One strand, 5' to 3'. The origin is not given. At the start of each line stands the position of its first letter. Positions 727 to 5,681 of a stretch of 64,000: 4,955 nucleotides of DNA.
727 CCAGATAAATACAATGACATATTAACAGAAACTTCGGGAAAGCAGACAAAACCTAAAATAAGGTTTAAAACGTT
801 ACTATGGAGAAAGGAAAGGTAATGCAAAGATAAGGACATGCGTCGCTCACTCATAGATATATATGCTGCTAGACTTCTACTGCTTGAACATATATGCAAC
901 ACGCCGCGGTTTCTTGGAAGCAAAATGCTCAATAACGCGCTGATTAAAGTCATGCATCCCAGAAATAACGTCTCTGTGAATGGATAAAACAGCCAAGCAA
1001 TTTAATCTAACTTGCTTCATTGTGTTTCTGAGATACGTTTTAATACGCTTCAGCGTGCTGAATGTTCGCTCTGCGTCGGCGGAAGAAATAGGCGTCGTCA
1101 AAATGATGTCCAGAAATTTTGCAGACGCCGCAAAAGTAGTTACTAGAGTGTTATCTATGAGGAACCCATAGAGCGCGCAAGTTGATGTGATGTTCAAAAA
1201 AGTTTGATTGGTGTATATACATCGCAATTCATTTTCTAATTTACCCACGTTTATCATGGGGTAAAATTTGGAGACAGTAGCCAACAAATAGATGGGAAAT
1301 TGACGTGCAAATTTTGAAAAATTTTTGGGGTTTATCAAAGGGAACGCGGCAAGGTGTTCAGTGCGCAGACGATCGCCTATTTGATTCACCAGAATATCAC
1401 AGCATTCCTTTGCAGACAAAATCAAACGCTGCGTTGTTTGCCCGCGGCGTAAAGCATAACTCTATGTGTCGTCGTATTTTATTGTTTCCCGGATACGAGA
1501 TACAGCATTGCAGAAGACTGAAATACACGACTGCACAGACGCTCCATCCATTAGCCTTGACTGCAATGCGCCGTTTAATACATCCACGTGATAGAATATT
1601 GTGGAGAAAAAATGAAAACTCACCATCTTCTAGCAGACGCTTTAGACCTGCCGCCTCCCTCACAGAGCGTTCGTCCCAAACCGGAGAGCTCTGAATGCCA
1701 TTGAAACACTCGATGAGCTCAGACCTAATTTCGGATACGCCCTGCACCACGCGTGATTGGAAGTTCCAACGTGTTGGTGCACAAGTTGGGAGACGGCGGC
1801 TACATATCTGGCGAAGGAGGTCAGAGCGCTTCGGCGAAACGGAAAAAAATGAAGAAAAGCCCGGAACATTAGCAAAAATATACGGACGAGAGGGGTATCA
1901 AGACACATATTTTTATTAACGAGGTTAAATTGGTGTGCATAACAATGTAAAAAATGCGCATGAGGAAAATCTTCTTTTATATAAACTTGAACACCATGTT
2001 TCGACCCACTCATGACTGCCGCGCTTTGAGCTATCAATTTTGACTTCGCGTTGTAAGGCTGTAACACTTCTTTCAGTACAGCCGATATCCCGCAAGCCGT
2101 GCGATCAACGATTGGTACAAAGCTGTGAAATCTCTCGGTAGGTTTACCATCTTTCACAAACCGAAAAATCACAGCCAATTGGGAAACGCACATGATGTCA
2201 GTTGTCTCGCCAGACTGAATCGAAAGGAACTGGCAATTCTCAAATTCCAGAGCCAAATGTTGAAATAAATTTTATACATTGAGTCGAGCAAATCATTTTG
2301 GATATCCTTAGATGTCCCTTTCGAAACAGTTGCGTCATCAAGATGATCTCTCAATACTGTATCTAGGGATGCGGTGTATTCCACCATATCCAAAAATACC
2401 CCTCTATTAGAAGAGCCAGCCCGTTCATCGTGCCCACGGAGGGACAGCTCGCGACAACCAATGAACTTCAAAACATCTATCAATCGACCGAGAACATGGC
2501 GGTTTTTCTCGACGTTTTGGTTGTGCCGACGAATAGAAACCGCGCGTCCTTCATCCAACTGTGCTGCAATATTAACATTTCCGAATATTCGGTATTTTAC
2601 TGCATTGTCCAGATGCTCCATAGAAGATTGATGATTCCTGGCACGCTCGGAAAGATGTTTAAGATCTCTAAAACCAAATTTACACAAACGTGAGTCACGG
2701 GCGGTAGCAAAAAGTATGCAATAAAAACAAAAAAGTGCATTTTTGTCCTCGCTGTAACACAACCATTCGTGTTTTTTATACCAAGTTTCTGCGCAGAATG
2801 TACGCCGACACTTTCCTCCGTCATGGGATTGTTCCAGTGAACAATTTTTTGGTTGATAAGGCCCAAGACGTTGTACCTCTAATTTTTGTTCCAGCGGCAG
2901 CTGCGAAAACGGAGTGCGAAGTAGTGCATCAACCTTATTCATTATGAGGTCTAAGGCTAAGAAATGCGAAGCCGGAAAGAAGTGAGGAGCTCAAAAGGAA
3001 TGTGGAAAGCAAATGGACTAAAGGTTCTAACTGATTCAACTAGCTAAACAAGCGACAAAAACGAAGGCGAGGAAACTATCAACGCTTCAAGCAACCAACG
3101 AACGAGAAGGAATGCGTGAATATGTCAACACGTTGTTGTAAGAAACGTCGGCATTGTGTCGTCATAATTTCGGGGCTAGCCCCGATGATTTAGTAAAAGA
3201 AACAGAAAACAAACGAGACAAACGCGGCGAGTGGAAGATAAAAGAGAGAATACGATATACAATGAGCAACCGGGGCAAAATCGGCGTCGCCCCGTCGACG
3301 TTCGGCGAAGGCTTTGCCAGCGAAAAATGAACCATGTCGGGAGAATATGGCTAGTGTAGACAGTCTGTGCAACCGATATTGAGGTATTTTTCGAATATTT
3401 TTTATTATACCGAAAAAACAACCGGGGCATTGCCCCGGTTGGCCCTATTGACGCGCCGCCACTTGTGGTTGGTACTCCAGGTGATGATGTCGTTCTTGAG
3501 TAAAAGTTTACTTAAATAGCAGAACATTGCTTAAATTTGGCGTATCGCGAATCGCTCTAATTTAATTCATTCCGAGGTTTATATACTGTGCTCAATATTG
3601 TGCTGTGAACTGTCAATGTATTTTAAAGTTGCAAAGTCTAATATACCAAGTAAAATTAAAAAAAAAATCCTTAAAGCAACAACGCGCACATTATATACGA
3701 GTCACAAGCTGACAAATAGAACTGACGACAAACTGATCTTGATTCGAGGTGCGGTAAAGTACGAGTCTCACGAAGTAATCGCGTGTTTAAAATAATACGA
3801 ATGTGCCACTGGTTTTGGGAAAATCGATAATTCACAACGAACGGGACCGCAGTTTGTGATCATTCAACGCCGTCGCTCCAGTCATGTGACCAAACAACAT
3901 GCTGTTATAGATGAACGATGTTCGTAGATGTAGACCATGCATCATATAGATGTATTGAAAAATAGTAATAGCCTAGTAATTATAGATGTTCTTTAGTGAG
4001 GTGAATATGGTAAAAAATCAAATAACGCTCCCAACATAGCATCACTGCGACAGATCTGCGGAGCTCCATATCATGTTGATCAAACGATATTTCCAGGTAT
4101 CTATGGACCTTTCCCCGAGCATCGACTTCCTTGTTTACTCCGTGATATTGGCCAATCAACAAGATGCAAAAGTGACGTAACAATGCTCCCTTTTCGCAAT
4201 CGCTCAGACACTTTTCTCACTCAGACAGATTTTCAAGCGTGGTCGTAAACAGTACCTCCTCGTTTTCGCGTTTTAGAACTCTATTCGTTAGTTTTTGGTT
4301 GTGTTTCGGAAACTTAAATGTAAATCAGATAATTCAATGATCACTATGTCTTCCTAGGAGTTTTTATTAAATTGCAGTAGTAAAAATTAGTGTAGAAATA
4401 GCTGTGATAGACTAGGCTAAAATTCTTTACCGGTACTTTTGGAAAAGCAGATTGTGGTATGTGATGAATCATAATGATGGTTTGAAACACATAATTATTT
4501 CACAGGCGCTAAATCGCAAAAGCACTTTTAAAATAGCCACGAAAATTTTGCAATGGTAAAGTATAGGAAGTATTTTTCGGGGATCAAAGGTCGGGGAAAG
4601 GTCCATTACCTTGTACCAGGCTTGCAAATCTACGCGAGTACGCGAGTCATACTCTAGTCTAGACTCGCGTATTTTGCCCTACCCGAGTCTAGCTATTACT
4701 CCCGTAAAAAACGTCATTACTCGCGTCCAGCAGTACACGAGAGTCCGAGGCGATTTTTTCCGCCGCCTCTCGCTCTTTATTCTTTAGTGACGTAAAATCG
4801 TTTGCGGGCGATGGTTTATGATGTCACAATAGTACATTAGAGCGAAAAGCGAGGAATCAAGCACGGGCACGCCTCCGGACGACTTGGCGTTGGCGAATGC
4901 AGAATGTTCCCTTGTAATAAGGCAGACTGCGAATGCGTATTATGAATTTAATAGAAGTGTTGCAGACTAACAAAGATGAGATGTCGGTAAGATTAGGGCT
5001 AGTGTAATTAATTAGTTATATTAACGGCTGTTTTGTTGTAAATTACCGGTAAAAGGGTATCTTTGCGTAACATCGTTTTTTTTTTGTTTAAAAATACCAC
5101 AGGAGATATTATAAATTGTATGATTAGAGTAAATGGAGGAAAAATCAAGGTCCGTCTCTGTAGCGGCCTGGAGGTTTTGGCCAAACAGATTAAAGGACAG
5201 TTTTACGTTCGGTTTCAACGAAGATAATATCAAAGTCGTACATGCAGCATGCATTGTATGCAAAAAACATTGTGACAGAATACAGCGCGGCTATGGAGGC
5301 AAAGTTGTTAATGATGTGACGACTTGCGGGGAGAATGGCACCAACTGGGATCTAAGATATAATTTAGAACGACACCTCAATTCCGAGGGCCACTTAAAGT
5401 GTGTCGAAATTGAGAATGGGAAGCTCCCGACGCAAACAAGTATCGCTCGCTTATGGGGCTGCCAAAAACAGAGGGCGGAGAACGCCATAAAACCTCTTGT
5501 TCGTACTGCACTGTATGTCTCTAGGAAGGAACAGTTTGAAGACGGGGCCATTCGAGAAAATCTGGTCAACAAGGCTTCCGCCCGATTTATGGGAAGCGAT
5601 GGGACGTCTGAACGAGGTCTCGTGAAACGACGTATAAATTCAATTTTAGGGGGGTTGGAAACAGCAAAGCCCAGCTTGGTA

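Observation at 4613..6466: TIR element whose only cargo is an intact BED-zinc-finger ORF: a candidate transposon-encoded DNA-binding regulator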

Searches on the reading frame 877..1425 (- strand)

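Call 14: search_protein_families(library=pfam, proteins=[window:877-1425:-], max_evalue=10)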
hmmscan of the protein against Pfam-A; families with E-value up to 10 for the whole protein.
window:877-1425:- (182 aa): 1 family
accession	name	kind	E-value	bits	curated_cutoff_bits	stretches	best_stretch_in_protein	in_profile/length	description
PF05699.19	Dimer_Tnp_hAT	-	2.7e-09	37.1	21.4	1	101-152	34-83/84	hAT family C-terminal dimerisation region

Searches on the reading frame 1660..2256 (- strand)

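Call 14: search_protein_families(library=pfam, proteins=[window:1660-2256:-], max_evalue=10)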
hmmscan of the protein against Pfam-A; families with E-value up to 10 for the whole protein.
window:1660-2256:- (198 aa): 1 family
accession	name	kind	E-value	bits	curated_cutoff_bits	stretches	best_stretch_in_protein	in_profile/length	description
PF11800.13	RP-C_C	-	0.037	14.7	32.6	1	150-189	25-64/102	Replication protein C C-terminal region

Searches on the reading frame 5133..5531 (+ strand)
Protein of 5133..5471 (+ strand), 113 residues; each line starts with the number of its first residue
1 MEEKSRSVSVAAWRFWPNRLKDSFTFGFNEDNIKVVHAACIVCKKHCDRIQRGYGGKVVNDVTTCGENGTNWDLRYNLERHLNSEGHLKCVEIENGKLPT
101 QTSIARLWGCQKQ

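Call 14: search_protein_families(library=pfam, proteins=[window:5133-5471:+], max_evalue=10)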
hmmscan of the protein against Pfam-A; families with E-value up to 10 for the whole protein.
seq(113 aa): 0 families

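Call 49: search_protein_families(library=pfam, alignment_id=A2, max_evalue=1)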
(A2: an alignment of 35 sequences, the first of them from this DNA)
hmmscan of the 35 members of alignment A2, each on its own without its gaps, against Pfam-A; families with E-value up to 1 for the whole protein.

A. member 1, seq(133 aa): 0 families

B. families by the number of members that match (of 35 scanned): 26 families (the first 25 are shown)
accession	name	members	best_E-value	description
PF25431.1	zf-C17orf113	17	3.6e-05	C17orf113 probable zinc finger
PF11077.13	DUF2616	1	0.0038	Protein of unknown function (DUF2616)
PF07776.21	zf-AD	1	0.0074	Zinc-finger associated domain (zf-AD)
PF21056.3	ZSWIM1-3_RNaseH-like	1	0.0096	Zinc finger SWIM domain-containing protein 1/3, RNaseH-like domain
PF09827.14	CRISPR_Cas2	1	0.021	CRISPR associated protein Cas2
PF18913.5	FBPase_C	1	0.024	Fructose-1-6-bisphosphatase, C-terminal domain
PF04828.22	GFA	1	0.035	Glutathione-dependent formaldehyde-activating enzyme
PF03054.22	tRNA_Me_trans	1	0.036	tRNA methyl transferase HUP domain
PF14051.11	DPF1-3_N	1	0.06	DPF1-3, N-terminal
PF08374.16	Protocadherin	1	0.066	Protocadherin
PF24520.1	ARM_KNTC1_1st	1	0.07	KNTC1 first ARM-repeats domain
PF00927.28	Transglut_C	1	0.07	Transglutaminase family, C-terminal ig like domain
PF18098.6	RPN5_C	1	0.072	26S proteasome regulatory subunit RPN5 C-terminal domain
PF04463.17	2-thiour_desulf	1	0.086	2-thiouracil desulfurase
PF24543.1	Usp-48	1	0.09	Usp-48 domain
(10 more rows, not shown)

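Call 57: predict_structure(alignment_id=A2)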
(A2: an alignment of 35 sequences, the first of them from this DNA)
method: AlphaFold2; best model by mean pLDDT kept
length: 133 residues; sequences in the alignment: 35
mean_pLDDT: 90.1   pTM: 0.68
mean pLDDT of the five models: 90.1, 89.9, 89.1, 87.2, 86.0
residues with pLDDT >= 90: 104; 70-90: 14; 50-70: 15; < 50: 0
segments of 3 or more residues with pLDDT < 50: none
pLDDT, mean of each block of 10 residues (from residue 1): 80 97 97 97 97 96 95 94 97 80 57 88 97 90
secondary structure, 60 per line:
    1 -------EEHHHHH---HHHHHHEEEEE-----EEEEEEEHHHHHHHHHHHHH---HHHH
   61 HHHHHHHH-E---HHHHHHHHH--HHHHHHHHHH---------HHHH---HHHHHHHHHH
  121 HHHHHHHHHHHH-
elements in order: H10-14 H18-23 E24-28 E34-40 H41-53 H57-68 H74-82 H85-94 H104-107 H111-132

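Call 60: fold_search(model_id=the predicted structure, library=pdb)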
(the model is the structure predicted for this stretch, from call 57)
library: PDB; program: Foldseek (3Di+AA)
matches with E <= 10: 53; with E <= 0.001: 0
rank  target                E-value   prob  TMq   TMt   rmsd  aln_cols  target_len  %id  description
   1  2guk_A                2.7e+00  0.08  0.24  0.27  10.8        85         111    9  Crystal Structure of the Conserved Protein of Unknown Function from Porphyromonas gingivalis (released 2006-05-30)
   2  4z8v_A                2.9e+00  0.04  0.18  0.09  15.3       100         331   13  CRYSTAL STRUCTURE OF AVRRXO1-ORF1:-ORF2 COMPLEX, NATIVE. (released 2015-09-23)
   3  8v5c_B                3.5e+00  0.05  0.23  0.19  15.4       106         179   11  IpaD (122-321) Bound to Deoxycholate (released 2024-08-21)
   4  3s2w_G                5.0e+00  0.02  0.14  0.14  12.9       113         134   12  The crystal structure of a MarR transcriptional regulator from Methanosarcina mazei Go1 (released 2011-06-22)
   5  8idm_B                5.0e+00  0.01  0.12  0.12   9.9        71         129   11  Crystal structure of nanobody VHH-227 with nanobody VHH-T71 and MERS-CoV RBD (released 2024-02-28)
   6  1sd4_A                5.3e+00  0.01  0.14  0.15  14.1       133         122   11  Crystal Structure of a SeMet derivative of BlaI at 2.0 A (released 2004-08-10)
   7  6y8q_D                5.7e+00  0.03  0.18  0.14  10.0        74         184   12  AbiEi antitoxin from Streptococcus agalactiae (released 2020-12-16)
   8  6u50                  6.4e+00  0.02  0.11  0.13   3.8        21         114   33  Anti-Sudan ebolavirus Nucleoprotein Single Domain Antibody Sudan B (SB) (released 2019-11-06)
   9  7zfb_M                6.4e+00  0.02  0.13  0.14   7.3        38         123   26  SARS-CoV-2 Omicron RBD in complex with nanobody C1, Omi-18 and Omi-31 Fabs (released 2022-06-01)
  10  8weo_C                6.4e+00  0.01  0.11  0.11   9.9        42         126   17  Bacteroides fragilis toxin in complex with neutralization nanobody (released 2024-09-25)
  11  8t9y_A                6.9e+00  0.01  0.11  0.12   4.1        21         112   14  Structure of VHH-Fab complex with engineered Elbow FNQIKG and Crystal Kappa regions (released 2023-11-29)
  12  4l9n_B                7.3e+00  0.02  0.14  0.14  11.3       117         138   13  Crystal structure of MepR A103V mutant from multidrug resistant S. aureus clinical isolate (released 2013-09-11)
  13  6cxc_G                7.3e+00  0.01  0.11  0.12   8.6        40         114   10  3.9A Cryo-EM structure of murine antibody bound at a novel epitope of respiratory syncytial virus fusion protein (released 2019-07-31)
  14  6gjq_B                7.3e+00  0.01  0.10  0.11  11.1        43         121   14  human NBD1 of CFTR in complex with nanobody T27 (released 2019-06-19)
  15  6u51_C                7.8e+00  0.01  0.11  0.12   3.8        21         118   33  Anti-Sudan ebolavirus Nucleoprotein Single Domain Antibody Sudan B (SB) Complexed with Sudan ebolavirus Nucleoprotein  (released 2019-11-06)
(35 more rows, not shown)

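Call 81: find_homologous_proteins(query=A2, max_evalue=0.001)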
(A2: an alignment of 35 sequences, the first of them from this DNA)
Query A2 (35 sequences) (133 aa, profile of the alignment): 3 proteins with E <= 0.001 among 3393 candidates.
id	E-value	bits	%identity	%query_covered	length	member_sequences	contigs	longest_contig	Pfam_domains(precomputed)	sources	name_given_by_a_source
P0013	7.6e-41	158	37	68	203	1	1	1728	-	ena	-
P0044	3.8e-38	149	30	96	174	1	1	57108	-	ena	-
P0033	4.8e-38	149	28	96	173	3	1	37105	-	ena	-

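Call 83: find_encoding_contigs(protein=P0044, flank=8000, max_places=4)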
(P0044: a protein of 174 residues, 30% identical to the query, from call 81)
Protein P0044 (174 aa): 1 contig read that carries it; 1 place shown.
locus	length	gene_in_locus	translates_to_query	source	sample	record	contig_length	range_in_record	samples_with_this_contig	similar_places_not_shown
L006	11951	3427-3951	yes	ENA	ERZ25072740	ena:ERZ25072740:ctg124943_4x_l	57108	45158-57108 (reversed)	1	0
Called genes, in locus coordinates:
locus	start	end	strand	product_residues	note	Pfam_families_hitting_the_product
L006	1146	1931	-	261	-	-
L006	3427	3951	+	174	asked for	-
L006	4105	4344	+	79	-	-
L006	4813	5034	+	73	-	-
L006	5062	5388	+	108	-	-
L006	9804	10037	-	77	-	-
